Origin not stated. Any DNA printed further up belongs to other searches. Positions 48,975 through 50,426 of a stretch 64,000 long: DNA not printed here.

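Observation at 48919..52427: Shared AraC-type operator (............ direct repeats, 21-nt spacing, abutting a TATAAT promoter) links the AraC/XylR regulator, a secreted FAD oxidoreductase and the CarbopepD_reg TonB receptor into one regulon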

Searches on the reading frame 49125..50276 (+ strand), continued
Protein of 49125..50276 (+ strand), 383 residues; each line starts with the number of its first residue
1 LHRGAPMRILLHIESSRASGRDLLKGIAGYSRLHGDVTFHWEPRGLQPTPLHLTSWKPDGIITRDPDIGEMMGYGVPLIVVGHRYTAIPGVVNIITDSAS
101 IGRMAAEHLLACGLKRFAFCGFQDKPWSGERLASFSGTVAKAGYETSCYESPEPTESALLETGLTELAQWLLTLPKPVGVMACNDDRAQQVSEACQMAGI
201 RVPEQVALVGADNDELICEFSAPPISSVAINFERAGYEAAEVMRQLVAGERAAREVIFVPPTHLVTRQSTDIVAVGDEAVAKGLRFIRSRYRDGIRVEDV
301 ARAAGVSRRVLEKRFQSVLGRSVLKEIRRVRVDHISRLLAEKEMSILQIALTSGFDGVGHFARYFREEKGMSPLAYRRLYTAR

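Call 49: search_protein_families(library=pfam, proteins=[L170:2113-3528:+, L170:3581-5290:+, L170:5363-6055:+, L170:5913-7244:+, L176:8361-9872:+, L176:9883-11556:+, L176:11571-12263:+, L176:12260-13228:+, L176:13173-14390:+], max_evalue=0.00001)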
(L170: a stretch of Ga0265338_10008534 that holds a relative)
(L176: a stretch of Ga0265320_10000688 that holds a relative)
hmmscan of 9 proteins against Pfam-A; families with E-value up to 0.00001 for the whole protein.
L170:2113-3528:+ (471 aa): 1 family
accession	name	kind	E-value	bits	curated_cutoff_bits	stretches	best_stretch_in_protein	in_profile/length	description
PF02952.23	Fucose_iso_C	-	2e-32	112.2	29.3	1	338-470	2-143/143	L-fucose isomerase, C-terminal domain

L170:3581-5290:+ (569 aa): 2 families
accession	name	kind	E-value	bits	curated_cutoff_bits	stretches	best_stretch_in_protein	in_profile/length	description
PF02782.22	FGGY_C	-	7.3e-37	127.5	27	1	307-497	3-196/198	FGGY family of carbohydrate kinases, C-terminal domain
PF00370.27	FGGY_N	-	1.2e-17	64.8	28.8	1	17-297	1-245/245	FGGY family of carbohydrate kinases, N-terminal domain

L170:5363-6055:+ (230 aa): 1 family
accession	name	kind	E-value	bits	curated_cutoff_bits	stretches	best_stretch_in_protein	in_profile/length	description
PF00596.27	Aldolase_II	-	4.5e-52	177.1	22.2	1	7-194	1-181/183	Class II Aldolase and Adducin N-terminal domain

L170:5913-7244:+ (443 aa): 1 family
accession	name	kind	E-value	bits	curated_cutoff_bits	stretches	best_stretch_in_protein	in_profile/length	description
PF01263.26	Aldose_epim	-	6.8e-93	311.8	27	1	105-439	2-299/299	Aldose 1-epimerase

L176:8361-9872:+ (503 aa): 3 families
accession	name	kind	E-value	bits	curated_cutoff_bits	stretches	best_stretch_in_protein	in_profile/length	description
PF02610.21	AraA_N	-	8.9e-84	279.8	24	1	8-174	2-168/168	L-arabinose isomerase N-terminal domain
PF24856.1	AraA_central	-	7.4e-71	237.8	24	1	177-324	1-148/148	L-arabinose isomerase central domain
PF11762.14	Arabinose_Iso_C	-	1.6e-68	229.4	25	1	328-471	1-144/144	L-arabinose isomerase C-terminal domain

L176:9883-11556:+ (557 aa): 2 families
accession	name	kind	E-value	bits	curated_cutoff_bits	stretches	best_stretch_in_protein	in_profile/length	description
PF02782.22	FGGY_C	-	6.6e-39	134.2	27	1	295-485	3-196/198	FGGY family of carbohydrate kinases, C-terminal domain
PF00370.27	FGGY_N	-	6.4e-18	65.7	28.8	1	5-285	1-245/245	FGGY family of carbohydrate kinases, N-terminal domain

L176:11571-12263:+ (230 aa): 1 family
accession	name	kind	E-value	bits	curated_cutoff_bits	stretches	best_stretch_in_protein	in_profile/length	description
PF00596.27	Aldolase_II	-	8.8e-52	176.1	22.2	1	8-194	2-181/183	Class II Aldolase and Adducin N-terminal domain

L176:12260-13228:+ (322 aa): 1 family
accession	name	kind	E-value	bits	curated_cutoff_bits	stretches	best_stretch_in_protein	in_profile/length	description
PF04616.20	Glyco_hydro_43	-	1.8e-14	54.2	32.2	1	85-225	21-154/288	Glycosyl hydrolases family 43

L176:13173-14390:+ (405 aa): 1 family
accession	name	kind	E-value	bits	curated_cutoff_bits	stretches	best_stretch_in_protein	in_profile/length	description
PF01263.26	Aldose_epim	-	5.9e-93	312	27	1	72-401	2-299/299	Aldose 1-epimerase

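Call 59: search_protein_families(library=ncbifam, proteins=[window:49143-50273:+, L120:322-1740:-], max_evalue=0.00001)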
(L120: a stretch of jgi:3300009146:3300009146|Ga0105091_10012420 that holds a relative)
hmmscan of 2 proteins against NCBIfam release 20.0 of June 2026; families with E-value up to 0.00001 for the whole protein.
window:49143-50273:+ (377 aa): 29 families (the best 25 are shown)
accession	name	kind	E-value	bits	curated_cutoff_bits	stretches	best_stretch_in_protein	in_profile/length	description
NF052440.1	TransRegGNTRPSEAE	equivalog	2e-21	76.4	400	1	94-263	166-332/333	HTH-type transcriptional regulator GntR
NF007693.0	PRK10371.1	equivalog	4.8e-16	58.8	253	1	274-375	200-301/309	transcriptional regulator MelR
NF047455.1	TF_Staph_AryK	equivalog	2.5e-14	52.5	850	1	262-375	147-260/759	transcriptional regulator AryK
NF007743.0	PRK10423.1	equivalog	2.7e-14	53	531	1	78-263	146-329/330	ribose operon transcriptional repressor RbsR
NF047341.1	lactose_RbsR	equivalog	3.1e-14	53.1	382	1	86-265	157-329/331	ribose utilization transcriptional repressor RbsR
NF006902.0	PRK09393.1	equivalog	7.5e-14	51.6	425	1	269-375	217-323/327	transcriptional regulator FtrA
NF007075.0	PRK09526.1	subfamily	2.8e-13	49.5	340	1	85-268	158-335/358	LacI family DNA-binding transcriptional regulator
NF047788.1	TransRegPocR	equivalog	4.8e-13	49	500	1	156-373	82-290/296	transcriptional regulator PocR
NF041686.2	ant_diox_reg_AndR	equivalog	2.2e-12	47.2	350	1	272-367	217-314/321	anthranilate 1,2-dioxygenase regulatory protein AndR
NF007860.0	PRK10572.1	equivalog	2.7e-11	42.8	208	1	264-374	175-285/292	arabinose operon transcriptional regulator AraC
NF012144.2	ramA_TF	equivalog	4.7e-11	43.1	180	1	280-372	13-105/108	RamA family antibiotic efflux transcriptional regulator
NF052371.1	TransRegGbdRPseu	equivalog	4.8e-10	39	480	1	287-373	240-326/365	choline metabolism transcriptional regulator GbdR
NF049932.1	TranspRegBtr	equivalog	9.8e-10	37.5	900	1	272-372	164-264/531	bacillibactin transport transcriptional regulator Btr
NF010028.0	PRK13503.1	equivalog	1.7e-09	37.5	288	1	244-372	142-271/278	HTH-type transcriptional activator RhaS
NF007979.0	PRK10703.1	equivalog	1.8e-09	37.2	501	1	87-266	157-333/341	HTH-type transcriptional repressor PurR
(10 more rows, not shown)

L120:322-1740:- (472 aa): 1 family
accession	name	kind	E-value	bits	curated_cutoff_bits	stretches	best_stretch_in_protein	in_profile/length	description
NF048012.1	SlpQosIsomSftI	equivalog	1.1e-26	93.6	700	1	70-447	56-420/443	sulfoquinovose isomerase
